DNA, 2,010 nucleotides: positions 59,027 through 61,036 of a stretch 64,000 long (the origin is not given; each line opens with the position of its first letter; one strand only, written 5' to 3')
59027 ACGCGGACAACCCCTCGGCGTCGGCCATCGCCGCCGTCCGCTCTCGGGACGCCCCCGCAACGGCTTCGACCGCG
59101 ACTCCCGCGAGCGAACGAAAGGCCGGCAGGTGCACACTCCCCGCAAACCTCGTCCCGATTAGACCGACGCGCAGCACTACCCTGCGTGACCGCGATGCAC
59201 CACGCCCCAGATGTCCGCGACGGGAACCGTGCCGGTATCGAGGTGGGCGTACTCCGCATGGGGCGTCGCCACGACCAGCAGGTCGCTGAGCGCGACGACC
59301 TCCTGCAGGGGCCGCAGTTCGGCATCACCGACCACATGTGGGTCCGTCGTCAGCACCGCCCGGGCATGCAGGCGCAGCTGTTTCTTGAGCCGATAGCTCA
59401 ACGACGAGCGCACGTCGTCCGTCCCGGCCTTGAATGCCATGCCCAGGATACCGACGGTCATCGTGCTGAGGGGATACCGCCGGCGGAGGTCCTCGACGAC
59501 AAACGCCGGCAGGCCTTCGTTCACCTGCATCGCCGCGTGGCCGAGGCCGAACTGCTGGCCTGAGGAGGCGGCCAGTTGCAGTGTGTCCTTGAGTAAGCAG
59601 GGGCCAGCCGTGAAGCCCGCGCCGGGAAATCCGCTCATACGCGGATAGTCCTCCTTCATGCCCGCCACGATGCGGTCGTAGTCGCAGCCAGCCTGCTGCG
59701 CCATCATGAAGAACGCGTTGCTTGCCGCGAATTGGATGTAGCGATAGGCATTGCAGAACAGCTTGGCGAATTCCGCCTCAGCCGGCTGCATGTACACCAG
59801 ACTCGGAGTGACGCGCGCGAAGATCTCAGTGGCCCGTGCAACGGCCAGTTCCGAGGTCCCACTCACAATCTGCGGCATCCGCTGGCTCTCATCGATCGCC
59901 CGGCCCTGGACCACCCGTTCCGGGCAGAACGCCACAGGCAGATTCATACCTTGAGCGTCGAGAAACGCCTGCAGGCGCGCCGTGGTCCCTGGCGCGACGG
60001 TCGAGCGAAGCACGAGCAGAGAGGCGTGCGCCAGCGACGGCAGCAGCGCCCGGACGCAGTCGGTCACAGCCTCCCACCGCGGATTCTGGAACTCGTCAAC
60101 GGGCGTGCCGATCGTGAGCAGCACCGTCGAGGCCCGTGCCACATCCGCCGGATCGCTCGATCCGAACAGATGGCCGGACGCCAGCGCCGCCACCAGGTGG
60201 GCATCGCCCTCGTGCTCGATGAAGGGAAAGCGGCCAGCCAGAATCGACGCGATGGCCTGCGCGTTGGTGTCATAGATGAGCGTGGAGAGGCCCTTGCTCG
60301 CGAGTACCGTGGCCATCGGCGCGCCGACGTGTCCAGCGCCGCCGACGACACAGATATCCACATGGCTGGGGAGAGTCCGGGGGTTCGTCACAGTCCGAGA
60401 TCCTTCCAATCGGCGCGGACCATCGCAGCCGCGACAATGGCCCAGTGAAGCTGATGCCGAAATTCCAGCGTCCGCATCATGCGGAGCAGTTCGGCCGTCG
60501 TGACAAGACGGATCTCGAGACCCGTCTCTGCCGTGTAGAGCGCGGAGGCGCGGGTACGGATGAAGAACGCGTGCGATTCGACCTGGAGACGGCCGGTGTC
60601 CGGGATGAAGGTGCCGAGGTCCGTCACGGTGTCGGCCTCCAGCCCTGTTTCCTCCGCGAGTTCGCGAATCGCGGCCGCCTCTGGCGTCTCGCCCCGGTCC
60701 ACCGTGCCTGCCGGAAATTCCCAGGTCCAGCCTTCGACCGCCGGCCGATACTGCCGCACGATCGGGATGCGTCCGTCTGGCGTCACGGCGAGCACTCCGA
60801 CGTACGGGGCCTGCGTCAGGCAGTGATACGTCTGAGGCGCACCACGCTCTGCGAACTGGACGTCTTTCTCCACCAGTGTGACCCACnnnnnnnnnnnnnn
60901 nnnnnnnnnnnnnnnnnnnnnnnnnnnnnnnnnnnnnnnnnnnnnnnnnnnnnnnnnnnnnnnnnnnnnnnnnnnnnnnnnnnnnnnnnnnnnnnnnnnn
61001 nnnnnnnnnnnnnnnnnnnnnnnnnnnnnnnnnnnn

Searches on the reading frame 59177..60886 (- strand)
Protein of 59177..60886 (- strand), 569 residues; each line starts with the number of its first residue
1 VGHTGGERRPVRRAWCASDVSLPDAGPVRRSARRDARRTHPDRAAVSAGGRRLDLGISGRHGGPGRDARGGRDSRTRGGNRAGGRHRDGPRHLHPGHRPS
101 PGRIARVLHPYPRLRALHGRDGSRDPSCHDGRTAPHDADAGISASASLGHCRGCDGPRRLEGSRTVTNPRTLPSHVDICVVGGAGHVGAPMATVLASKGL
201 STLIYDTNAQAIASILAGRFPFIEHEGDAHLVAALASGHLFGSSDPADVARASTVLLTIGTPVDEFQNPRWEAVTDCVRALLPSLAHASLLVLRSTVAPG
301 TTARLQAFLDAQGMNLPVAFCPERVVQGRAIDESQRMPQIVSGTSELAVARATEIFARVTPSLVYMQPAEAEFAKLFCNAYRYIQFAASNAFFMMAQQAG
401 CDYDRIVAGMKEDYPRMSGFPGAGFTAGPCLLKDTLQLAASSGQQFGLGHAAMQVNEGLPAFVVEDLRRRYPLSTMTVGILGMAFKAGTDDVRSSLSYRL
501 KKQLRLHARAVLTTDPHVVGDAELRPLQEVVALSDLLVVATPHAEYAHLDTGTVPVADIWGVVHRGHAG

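Call 27: search_protein_families(library=ncbifam, proteins=[window:59177-60886:-], max_evalue=0.001)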
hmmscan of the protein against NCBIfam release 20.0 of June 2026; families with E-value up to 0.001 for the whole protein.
window:59177-60886:- (569 aa): 8 families
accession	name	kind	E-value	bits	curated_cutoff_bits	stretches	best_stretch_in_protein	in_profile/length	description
TIGR03026.1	NDP-sugDHase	subfamily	6.8e-69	232.6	189.8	1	178-551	3-396/413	nucleotide sugar dehydrogenase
NF040825.1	UDPMaNacDH_Arch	equivalog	1e-47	163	750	1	178-550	3-381/418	UDP-N-acetyl-D-mannosamine dehydrogenase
NF008286.0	PRK11064.1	equivalog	4.2e-36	124.4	459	1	178-553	6-406/420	UDP-N-acetyl-D-mannosamine dehydrogenase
NF041297.1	UDPGDh_AglM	equivalog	3.8e-30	105.2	670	1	178-520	3-361/429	UDP-glucose 6-dehydrogenase AglM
NF047673.2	TeichurnBiosyTuaD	equivalog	1.8e-25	90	700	1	179-524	5-359/439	UDP-glucose 6-dehydrogenase TuaD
NF011631.0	PRK15057.1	equivalog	1.8e-10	40.5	757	1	283-516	105-337/388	UDP-glucose 6-dehydrogenase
NF011729.0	PRK15182.1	equivalog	3e-07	29.6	592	1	176-533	7-371/425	Vi polysaccharide biosynthesis UDP-N-acetylglucosamine C-6 dehydrogenase TviB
NF012005.0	PRK15461.1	equivalog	7.6e-05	22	348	0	183-216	8-41/298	sulfolactaldehyde 3-reductase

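Call 70: search_protein_families(library=pfam, proteins=[window:59177-60886:-], max_evalue=0.01)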
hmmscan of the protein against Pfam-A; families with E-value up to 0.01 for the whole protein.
window:59177-60886:- (569 aa): 4 families
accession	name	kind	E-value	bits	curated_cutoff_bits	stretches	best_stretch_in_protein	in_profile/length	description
PF03721.20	UDPG_MGDP_dh_N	-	6.1e-27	94.8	27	1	178-350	3-181/187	UDP-glucose/GDP-mannose dehydrogenase family, NAD binding domain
PF03720.21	UDPG_MGDP_dh_C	-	8.9e-13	48.9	30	1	479-553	1-84/103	UDP-glucose/GDP-mannose dehydrogenase family, UDP binding domain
PF00984.24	UDPG_MGDP_dh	-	4.4e-10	40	25.4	1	370-457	2-93/94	UDP-glucose/GDP-mannose dehydrogenase family, central domain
PF03446.21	NAD_binding_2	-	3.2e-05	24.5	21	1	183-359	6-152/161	NAD binding domain of 6-phosphogluconate dehydrogenase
